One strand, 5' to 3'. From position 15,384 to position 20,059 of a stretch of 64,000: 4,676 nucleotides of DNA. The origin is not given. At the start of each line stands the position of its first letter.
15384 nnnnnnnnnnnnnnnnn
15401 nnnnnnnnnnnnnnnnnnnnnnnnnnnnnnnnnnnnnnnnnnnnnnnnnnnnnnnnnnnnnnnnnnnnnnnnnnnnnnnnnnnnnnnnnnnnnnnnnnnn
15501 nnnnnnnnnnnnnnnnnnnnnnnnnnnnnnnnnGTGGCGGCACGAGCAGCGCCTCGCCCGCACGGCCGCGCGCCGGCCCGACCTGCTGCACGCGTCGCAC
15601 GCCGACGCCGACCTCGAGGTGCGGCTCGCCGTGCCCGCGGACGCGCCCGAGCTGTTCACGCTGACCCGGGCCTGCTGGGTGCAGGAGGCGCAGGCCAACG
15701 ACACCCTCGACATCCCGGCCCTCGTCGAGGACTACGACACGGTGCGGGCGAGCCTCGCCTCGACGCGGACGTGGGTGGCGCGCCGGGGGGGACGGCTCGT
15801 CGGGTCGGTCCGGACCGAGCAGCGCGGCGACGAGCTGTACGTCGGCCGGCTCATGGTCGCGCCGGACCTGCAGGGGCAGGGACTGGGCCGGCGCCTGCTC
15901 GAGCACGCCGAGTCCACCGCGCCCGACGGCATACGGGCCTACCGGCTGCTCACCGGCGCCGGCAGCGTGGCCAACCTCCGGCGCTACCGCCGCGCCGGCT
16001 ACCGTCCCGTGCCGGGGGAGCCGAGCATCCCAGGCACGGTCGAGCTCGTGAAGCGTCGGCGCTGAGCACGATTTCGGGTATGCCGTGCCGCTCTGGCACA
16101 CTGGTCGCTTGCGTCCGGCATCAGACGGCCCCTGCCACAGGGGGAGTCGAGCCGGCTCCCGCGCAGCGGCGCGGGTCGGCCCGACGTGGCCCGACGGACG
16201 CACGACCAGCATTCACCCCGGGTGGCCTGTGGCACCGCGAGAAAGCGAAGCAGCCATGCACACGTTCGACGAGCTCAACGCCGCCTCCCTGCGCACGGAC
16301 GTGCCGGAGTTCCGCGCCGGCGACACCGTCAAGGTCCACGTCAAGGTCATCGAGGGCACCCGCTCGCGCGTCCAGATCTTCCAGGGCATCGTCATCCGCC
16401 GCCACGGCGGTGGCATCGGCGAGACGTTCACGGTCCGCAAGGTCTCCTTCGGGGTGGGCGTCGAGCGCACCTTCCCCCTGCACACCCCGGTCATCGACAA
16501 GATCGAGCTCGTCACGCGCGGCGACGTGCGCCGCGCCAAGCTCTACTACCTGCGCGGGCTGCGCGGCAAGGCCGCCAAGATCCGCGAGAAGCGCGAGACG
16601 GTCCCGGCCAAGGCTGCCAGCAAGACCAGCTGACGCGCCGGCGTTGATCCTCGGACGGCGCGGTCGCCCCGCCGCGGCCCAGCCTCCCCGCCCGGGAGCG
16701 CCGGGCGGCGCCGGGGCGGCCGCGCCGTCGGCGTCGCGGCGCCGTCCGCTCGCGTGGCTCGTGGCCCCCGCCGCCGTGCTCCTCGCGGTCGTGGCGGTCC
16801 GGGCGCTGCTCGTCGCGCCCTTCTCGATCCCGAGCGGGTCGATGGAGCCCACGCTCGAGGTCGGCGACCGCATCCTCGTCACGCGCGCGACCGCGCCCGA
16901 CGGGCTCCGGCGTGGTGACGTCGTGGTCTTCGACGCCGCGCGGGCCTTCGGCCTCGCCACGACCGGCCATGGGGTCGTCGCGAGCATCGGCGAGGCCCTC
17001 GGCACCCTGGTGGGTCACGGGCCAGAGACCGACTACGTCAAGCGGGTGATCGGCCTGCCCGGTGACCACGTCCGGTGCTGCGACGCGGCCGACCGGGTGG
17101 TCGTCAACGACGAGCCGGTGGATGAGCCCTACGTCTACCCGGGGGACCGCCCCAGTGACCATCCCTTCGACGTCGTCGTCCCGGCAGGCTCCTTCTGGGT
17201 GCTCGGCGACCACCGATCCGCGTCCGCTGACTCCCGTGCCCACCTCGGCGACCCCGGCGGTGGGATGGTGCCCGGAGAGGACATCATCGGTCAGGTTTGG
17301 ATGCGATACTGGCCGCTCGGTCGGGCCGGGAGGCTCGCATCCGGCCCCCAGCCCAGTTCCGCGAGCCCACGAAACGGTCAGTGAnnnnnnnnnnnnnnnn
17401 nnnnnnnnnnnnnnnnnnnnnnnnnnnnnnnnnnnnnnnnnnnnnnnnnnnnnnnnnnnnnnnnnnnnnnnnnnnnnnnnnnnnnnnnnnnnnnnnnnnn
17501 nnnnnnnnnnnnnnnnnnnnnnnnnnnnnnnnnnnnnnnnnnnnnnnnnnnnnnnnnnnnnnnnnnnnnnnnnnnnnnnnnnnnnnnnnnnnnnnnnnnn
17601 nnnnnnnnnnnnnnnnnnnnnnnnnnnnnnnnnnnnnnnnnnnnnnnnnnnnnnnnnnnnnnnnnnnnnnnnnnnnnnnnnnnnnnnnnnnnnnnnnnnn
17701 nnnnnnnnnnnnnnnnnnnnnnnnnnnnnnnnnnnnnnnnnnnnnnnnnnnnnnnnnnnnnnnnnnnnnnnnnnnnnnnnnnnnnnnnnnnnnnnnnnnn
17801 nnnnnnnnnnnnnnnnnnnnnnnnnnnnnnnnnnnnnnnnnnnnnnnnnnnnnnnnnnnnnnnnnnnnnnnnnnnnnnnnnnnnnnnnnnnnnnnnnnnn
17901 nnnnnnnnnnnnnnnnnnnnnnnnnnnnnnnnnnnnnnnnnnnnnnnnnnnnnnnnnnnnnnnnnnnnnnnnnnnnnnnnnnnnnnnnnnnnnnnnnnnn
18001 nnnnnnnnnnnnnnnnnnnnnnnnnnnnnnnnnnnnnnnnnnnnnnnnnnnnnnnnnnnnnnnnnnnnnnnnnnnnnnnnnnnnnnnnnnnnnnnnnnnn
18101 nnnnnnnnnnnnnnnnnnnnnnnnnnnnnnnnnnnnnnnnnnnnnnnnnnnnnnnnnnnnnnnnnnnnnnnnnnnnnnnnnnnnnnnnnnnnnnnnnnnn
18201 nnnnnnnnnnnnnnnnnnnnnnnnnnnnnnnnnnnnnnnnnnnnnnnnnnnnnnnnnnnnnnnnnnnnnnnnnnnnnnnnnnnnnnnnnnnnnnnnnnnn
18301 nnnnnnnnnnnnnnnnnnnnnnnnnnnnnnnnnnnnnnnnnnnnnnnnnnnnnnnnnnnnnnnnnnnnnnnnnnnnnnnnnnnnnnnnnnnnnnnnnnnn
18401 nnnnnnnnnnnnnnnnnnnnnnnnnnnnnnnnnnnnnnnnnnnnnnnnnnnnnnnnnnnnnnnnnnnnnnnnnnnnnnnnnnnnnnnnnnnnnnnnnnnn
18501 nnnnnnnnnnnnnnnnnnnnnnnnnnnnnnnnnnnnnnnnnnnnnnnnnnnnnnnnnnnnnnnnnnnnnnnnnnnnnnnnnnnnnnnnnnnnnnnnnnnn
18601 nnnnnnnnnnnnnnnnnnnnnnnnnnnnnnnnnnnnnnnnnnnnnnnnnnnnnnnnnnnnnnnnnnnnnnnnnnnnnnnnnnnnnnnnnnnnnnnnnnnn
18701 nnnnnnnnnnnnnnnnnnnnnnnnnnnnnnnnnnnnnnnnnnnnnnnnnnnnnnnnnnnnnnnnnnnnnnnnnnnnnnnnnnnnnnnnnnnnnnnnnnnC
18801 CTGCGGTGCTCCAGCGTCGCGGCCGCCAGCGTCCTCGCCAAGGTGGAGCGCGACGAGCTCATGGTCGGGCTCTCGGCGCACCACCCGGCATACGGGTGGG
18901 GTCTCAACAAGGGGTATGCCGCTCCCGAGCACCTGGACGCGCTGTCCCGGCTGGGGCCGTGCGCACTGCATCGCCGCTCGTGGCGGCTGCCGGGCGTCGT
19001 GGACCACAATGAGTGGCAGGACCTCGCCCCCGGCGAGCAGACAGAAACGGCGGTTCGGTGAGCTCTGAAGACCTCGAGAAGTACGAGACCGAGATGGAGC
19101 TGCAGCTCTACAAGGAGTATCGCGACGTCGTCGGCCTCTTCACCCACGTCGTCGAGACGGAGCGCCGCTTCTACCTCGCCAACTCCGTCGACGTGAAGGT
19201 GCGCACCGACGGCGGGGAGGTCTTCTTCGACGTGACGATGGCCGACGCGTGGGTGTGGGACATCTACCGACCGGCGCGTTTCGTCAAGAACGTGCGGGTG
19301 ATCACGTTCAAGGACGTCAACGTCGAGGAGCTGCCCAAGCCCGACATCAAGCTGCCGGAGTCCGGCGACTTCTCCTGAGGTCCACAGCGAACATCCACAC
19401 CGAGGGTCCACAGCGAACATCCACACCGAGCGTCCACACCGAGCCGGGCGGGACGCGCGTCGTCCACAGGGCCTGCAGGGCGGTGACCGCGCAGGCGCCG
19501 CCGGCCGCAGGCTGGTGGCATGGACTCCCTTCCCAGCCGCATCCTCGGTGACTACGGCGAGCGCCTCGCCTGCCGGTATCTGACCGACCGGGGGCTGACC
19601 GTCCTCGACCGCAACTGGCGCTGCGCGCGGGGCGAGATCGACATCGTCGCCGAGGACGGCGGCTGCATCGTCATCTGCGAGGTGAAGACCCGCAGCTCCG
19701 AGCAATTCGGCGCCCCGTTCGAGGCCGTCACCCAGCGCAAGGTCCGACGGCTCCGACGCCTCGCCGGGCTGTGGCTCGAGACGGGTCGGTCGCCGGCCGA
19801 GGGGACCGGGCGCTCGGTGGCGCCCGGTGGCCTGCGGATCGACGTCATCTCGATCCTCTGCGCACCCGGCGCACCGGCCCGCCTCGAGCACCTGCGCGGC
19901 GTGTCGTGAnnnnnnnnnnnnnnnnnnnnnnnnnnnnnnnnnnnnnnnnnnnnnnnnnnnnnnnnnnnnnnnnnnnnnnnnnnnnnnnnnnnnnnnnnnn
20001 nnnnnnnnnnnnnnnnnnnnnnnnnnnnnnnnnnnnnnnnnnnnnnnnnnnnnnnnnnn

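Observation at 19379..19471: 13-bp periodic array of TCCACA boxes (DnaA-box core) between the DUF2469 gene and yraN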

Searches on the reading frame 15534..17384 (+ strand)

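Call 13: search_protein_families(library=pfam, proteins=[window:15534-17384:+])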
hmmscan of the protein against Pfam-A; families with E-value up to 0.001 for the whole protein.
window:15534-17384:+ (616 aa): 1 family
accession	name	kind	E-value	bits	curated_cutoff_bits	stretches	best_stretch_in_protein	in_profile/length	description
PF10502.14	Peptidase_S26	-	1e-38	133.3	22.9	1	408-593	4-168/168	Signal peptidase, peptidase S26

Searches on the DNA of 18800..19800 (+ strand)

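Call 29: search_rna_families(source=window, start=18800, end=19800, threshold=evalue, max_evalue=1)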
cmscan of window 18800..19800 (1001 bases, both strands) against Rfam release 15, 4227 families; matches with E-value up to 1: 0.
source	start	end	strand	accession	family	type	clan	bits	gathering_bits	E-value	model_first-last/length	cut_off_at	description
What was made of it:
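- On Structured RNA element or riboswitch: No Rfam match at E<=1 (call 29).
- Tried and rejected: Rfam on 18800-19800 at E<=1 gave no match (call 29).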

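Call 103: search_dna_similar(query=window:19370-19525:+, collection=phages, mode=distant, max_evalue=0.01, max_rows=10)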
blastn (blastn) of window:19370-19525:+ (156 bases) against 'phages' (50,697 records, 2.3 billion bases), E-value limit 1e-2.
No match.

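Call 104: search_dna_similar(query=window:19370-19525:+, collection=plasmids, mode=distant, max_evalue=0.01, max_rows=10)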
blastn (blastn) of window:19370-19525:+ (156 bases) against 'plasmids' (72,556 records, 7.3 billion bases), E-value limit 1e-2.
Records with a match: 1; places in all: 2; records where one place covers at least 80% of the query: 0.
Best place of each record, by identity: 60-80% 1.
By first word of the organism name: Enterobacter 1.
By predicted mobility (MOB-suite, as given by PLSDB): conjugative 1.
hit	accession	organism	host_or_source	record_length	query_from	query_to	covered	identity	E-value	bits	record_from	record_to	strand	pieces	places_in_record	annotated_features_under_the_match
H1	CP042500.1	Enterobacter sp. E76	Whole organism,Shower 3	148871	78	156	51%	75.9%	8e-4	51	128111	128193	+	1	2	none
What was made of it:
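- Tried and rejected: A mobile-element origin is not supported: no phage match and only one weak chance plasmid match (calls 103, 104).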

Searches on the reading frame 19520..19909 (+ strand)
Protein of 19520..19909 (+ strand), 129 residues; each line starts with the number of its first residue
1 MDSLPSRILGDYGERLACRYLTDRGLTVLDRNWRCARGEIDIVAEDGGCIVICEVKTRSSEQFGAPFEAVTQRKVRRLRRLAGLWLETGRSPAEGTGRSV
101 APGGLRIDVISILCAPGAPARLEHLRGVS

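Call 13: search_protein_families(library=pfam, proteins=[window:19520-19909:+])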
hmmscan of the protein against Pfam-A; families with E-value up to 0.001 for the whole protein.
window:19520-19909:+ (129 aa): 2 families
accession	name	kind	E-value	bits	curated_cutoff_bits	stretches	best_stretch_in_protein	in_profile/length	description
PF02021.23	UPF0102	-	1.6e-29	102.5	23.6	1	13-112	1-80/80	Uncharacterised protein family UPF0102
PF08378.17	NERD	-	7.3e-05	23.7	22.1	1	10-74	2-73/111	Nuclease-related domain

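Call 14: find_encoding_contigs(protein=window:19520-19909:+, flank=3000, max_places=10)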
Protein window:19520-19909:+ (129 aa): 1 contig read that carries it; 1 place shown.
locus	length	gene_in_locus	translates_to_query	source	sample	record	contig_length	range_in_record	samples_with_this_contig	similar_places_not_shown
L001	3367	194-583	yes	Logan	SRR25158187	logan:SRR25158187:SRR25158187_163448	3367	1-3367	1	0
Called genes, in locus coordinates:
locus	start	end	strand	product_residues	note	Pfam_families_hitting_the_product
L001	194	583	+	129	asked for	PF02021:UPF0102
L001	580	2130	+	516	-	PF05362:Lon_C (weak), PF13541:ChlI, PF01078:Mg_chelatase, PF07728:AAA_5, PF00493:MCM (weak), PF13335:Mg_chelatase_C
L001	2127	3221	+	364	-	PF02481:DNA_processg_A, PF18306:LDcluster4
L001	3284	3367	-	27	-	?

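Call 20: find_homologous_proteins(query=window:19520-19909:+)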
Query window:19520-19909:+ (129 aa): 5013 proteins with E <= 0.001 among 5107 candidates; the best 120 are listed.
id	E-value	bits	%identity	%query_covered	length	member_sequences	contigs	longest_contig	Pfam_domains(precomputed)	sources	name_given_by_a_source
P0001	8.3e-80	283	100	100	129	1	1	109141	PF02021.24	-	-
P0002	1.2e-50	189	68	100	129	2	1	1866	PF02021.24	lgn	-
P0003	2.1e-48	182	68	100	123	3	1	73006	PF02021.24,PF08378.18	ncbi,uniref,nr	ncbi:YraN family protein [Intrasporangium oryzae]|uniref:YraN family protein n=1 Tax=Intrasporangium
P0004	5.6e-48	180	72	100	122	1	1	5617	PF02021.24,PF08378.18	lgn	-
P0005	6.1e-47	177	70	100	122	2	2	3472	PF02021.24,PF08378.18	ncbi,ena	-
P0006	8.4e-46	173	67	100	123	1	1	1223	PF02021.24,PF08378.18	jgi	jgi:putative endonuclease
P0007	1.0e-45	173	67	100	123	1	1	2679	PF02021.24,PF08378.18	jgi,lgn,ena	jgi:putative endonuclease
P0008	1.9e-45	172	66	100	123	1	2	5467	PF02021.24,PF08378.18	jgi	jgi:putative endonuclease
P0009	2.6e-45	171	67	99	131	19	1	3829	PF02021.24,PF08378.18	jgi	jgi:putative endonuclease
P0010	2.7e-45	171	67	100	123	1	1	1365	PF02021.24,PF08378.18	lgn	-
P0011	2.9e-45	171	68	100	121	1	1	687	PF02021.24,PF08378.18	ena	-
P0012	3.6e-45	171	67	100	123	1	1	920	PF02021.24,PF08378.18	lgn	-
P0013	4.5e-45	171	67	100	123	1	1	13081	PF02021.24,PF08378.18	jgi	jgi:putative endonuclease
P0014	5.0e-45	171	67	100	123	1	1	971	PF02021.24,PF08378.18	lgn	-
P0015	8.1e-45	170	66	100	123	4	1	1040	PF02021.24,PF08378.18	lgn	-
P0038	4.9e-43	164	68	95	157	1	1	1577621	PF02021.24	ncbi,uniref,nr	ncbi:YraN family protein [Humibacillus xanthopallidus]|uniref:UPF0102 protein FBY41_2613 n=1 Tax=Hum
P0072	5.5e-41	157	63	100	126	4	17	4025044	PF02021.24,PF08378.18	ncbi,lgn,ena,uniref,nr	ncbi:YraN family protein [Intrasporangium calvum]|uniref:UPF0102 protein Intca_2283 n=1 Tax=Intraspo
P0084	2.7e-40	155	63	98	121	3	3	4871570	PF02021.24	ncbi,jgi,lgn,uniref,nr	ncbi:YraN family protein [Terrabacter sp. C0L_2]|jgi:putative endonuclease|uniref:YraN family protei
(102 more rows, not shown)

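Call 21: find_encoding_contigs(protein=P0003, flank=2500, max_places=1)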
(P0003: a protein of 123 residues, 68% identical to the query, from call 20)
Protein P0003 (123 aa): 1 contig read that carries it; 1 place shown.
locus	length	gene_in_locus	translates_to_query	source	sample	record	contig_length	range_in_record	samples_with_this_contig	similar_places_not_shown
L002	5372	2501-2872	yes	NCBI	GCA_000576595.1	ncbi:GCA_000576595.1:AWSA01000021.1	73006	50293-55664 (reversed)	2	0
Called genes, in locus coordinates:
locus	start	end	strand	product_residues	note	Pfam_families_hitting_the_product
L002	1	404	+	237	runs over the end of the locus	PF10502:Peptidase_S26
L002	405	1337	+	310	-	PF10502:Peptidase_S26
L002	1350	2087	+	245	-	PF01351:RNase_HII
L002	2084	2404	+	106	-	PF10611:DUF2469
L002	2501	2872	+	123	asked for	PF08378:NERD (weak), PF02021:UPF0102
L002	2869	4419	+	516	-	PF05362:Lon_C (weak), PF13541:ChlI, PF01078:Mg_chelatase, PF07728:AAA_5 (faint), PF00493:MCM (weak), PF13335:Mg_chelatase_C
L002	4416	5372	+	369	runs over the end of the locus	PF02481:DNA_processg_A, PF18306:LDcluster4 (weak)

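Call 22: find_encoding_contigs(protein=P0004, flank=2500, max_places=1)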
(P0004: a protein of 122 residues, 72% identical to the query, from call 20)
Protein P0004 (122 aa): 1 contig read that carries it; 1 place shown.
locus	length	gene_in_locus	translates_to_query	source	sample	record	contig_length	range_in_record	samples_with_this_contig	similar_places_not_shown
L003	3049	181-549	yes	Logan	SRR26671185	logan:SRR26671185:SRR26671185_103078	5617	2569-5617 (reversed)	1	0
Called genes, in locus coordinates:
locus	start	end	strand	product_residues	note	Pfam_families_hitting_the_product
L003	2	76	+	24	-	?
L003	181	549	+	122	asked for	PF08378:NERD (weak), PF02021:UPF0102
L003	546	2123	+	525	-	PF05362:Lon_C (weak), PF13541:ChlI, PF01078:Mg_chelatase, PF00493:MCM (faint), PF07728:AAA_5 (faint), PF13335:Mg_chelatase_C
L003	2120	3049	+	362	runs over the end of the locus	PF02481:DNA_processg_A, PF18306:LDcluster4 (faint)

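Call 23: find_encoding_contigs(protein=P0038, flank=2500, max_places=1)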
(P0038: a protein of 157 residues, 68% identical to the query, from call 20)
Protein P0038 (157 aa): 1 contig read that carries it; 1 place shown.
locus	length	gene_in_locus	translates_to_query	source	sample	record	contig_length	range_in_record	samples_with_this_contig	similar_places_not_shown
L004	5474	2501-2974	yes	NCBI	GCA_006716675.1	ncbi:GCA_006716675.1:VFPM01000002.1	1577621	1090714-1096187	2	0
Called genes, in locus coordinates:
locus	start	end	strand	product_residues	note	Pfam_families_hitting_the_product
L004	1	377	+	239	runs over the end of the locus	PF10502:Peptidase_S26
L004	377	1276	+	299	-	PF10502:Peptidase_S26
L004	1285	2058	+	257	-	PF01351:RNase_HII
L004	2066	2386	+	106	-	PF10611:DUF2469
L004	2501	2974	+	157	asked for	PF02021:UPF0102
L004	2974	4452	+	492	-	PF13541:ChlI, PF01078:Mg_chelatase, PF07728:AAA_5 (faint), PF00493:MCM (weak), PF13335:Mg_chelatase_C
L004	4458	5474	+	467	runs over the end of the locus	PF00239:Resolvase, PF07508:Recombinase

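Call 24: find_encoding_contigs(protein=P0072, flank=2500, max_places=1)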
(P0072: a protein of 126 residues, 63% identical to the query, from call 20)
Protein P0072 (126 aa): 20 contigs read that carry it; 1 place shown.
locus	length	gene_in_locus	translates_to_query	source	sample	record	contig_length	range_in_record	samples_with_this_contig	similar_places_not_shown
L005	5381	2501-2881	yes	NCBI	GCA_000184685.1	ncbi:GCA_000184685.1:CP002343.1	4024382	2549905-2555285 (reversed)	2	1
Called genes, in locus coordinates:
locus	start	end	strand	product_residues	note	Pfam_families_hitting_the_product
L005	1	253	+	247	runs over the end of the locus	PF10502:Peptidase_S26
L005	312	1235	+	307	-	PF10502:Peptidase_S26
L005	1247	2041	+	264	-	PF01351:RNase_HII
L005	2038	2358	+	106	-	PF10611:DUF2469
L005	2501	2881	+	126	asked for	PF08378:NERD (weak), PF02021:UPF0102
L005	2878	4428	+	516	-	PF13541:ChlI, PF01078:Mg_chelatase, PF07728:AAA_5 (weak), PF00493:MCM (weak), PF13335:Mg_chelatase_C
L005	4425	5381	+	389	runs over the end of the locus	PF02481:DNA_processg_A, PF18306:LDcluster4 (weak)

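Call 25: find_encoding_contigs(protein=P0084, flank=2500, max_places=1)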
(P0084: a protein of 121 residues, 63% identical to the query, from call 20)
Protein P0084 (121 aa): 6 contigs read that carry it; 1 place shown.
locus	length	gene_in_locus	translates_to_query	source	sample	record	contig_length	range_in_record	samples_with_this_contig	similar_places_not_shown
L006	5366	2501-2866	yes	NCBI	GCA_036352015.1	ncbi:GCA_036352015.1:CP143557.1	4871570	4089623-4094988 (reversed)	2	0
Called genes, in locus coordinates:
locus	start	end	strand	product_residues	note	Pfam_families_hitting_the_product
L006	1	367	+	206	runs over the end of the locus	PF10502:Peptidase_S26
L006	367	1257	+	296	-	PF10502:Peptidase_S26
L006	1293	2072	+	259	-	PF01351:RNase_HII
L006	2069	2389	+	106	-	PF10611:DUF2469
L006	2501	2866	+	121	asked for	PF02021:UPF0102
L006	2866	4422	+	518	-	PF05362:Lon_C (weak), PF13541:ChlI, PF01078:Mg_chelatase, PF07728:AAA_5 (faint), PF00493:MCM (weak), PF13335:Mg_chelatase_C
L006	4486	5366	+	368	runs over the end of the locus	PF02481:DNA_processg_A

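Call 47: find_encoding_contigs(protein=P0072, flank=10000, max_places=1)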
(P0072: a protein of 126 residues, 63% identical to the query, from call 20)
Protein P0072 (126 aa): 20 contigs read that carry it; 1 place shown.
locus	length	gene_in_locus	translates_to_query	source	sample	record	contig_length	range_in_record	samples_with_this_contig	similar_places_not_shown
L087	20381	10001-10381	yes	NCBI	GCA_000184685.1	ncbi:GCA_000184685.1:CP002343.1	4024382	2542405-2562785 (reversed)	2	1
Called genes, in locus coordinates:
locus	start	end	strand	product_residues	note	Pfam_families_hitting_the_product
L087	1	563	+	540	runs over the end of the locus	PF02881:SRP54_N, PF01656:CbiA (faint), PF00448:SRP54, PF02978:SRP_SPB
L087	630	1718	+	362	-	PF01979:Amidohydro_1, PF07969:Amidohydro_3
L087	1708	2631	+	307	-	PF13302:Acetyltransf_3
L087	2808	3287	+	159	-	PF00886:Ribosomal_S16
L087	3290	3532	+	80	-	PF13083:KH_KhpA-B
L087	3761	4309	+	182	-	PF01782:RimM, PF24986:PRC_RimM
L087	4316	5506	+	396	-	PF01746:tRNA_m1G_MT, PF00583:Acetyltransf_1, PF13673:Acetyltransf_10, PF13508:Acetyltransf_7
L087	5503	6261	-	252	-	PF03649:UPF0014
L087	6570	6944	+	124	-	PF01245:Ribosomal_L19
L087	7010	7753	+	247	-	PF10502:Peptidase_S26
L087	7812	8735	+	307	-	PF10502:Peptidase_S26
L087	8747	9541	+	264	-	PF01351:RNase_HII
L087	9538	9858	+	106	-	PF10611:DUF2469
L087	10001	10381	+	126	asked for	PF08378:NERD (weak), PF02021:UPF0102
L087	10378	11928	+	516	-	PF13541:ChlI, PF01078:Mg_chelatase, PF07728:AAA_5 (weak), PF00493:MCM (weak), PF13335:Mg_chelatase_C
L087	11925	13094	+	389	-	PF02481:DNA_processg_A, PF18306:LDcluster4 (weak)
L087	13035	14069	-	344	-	PF01925:TauE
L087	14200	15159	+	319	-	PF02899:Phage_int_SAM_1, PF00589:Phage_integrase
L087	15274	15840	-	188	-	PF01551:Peptidase_M23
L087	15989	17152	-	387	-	PF00155:Aminotran_1_2, PF01212:Beta_elim_lyase (faint), PF00266:Aminotran_5 (weak), PF01053:Cys_Met_Meta_PP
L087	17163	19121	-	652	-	PF20176:DUF6541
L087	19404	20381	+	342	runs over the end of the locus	PF00318:Ribosomal_S2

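Call 48: find_encoding_contigs(protein=P0084, flank=10000, max_places=1)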
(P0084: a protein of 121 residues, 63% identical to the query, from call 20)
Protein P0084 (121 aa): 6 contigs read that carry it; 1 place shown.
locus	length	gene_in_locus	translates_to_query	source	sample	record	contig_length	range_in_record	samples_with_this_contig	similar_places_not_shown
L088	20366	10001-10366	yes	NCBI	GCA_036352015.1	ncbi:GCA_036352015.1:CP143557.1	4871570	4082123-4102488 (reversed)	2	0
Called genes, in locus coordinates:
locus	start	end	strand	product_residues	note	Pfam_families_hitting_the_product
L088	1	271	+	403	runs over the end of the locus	PF03738:GSP_synth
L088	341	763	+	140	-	PF03994:DUF350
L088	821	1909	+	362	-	PF01979:Amidohydro_1, PF07969:Amidohydro_3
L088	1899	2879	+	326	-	PF13302:Acetyltransf_3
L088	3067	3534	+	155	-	PF00886:Ribosomal_S16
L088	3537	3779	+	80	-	PF13083:KH_KhpA-B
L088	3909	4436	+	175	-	PF01782:RimM, PF05239:PRC, PF24986:PRC_RimM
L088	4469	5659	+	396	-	PF01746:tRNA_m1G_MT, PF00583:Acetyltransf_1, PF13673:Acetyltransf_10, PF13508:Acetyltransf_7, PF08445:FR47 (faint)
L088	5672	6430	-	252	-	PF03649:UPF0014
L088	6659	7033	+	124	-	PF01245:Ribosomal_L19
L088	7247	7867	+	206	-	PF10502:Peptidase_S26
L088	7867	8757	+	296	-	PF10502:Peptidase_S26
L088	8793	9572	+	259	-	PF01351:RNase_HII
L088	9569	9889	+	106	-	PF10611:DUF2469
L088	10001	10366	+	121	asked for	PF02021:UPF0102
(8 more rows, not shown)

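Call 49: find_encoding_contigs(protein=P0003, flank=10000, max_places=1)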
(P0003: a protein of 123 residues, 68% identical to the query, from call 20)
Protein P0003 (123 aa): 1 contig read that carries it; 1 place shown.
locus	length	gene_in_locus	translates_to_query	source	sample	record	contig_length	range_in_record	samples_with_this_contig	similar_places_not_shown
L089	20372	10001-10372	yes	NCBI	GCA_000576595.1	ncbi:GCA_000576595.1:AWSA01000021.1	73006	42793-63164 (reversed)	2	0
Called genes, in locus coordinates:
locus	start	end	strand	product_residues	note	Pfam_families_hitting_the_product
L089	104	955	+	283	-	PF00561:Abhydrolase_1, PF12697:Abhydrolase_6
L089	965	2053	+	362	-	PF01979:Amidohydro_1, PF07969:Amidohydro_3 (weak)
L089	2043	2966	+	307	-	PF13302:Acetyltransf_3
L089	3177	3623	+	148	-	PF00886:Ribosomal_S16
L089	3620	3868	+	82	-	PF13083:KH_KhpA-B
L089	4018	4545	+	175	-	PF01782:RimM, PF05239:PRC (weak), PF24986:PRC_RimM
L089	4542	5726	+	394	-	PF01746:tRNA_m1G_MT, PF13527:Acetyltransf_9, PF00583:Acetyltransf_1, PF12568:PanZ (faint), PF13673:Acetyltransf_10, PF13508:Acetyltransf_7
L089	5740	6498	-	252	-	PF03649:UPF0014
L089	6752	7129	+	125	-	PF01245:Ribosomal_L19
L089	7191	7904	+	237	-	PF10502:Peptidase_S26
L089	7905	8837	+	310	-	PF10502:Peptidase_S26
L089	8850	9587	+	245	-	PF01351:RNase_HII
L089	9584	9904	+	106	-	PF10611:DUF2469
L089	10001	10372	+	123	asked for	PF08378:NERD (weak), PF02021:UPF0102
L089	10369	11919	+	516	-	PF05362:Lon_C (weak), PF13541:ChlI, PF01078:Mg_chelatase, PF07728:AAA_5 (faint), PF00493:MCM (weak), PF13335:Mg_chelatase_C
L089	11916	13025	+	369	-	PF02481:DNA_processg_A, PF18306:LDcluster4 (weak)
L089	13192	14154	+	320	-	PF02899:Phage_int_SAM_1, PF00589:Phage_integrase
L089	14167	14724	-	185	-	PF01551:Peptidase_M23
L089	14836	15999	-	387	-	PF00155:Aminotran_1_2, PF00266:Aminotran_5 (weak), PF01053:Cys_Met_Meta_PP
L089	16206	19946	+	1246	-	PF01663:Phosphodiest, PF02872:5_nucleotid_C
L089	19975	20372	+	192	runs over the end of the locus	-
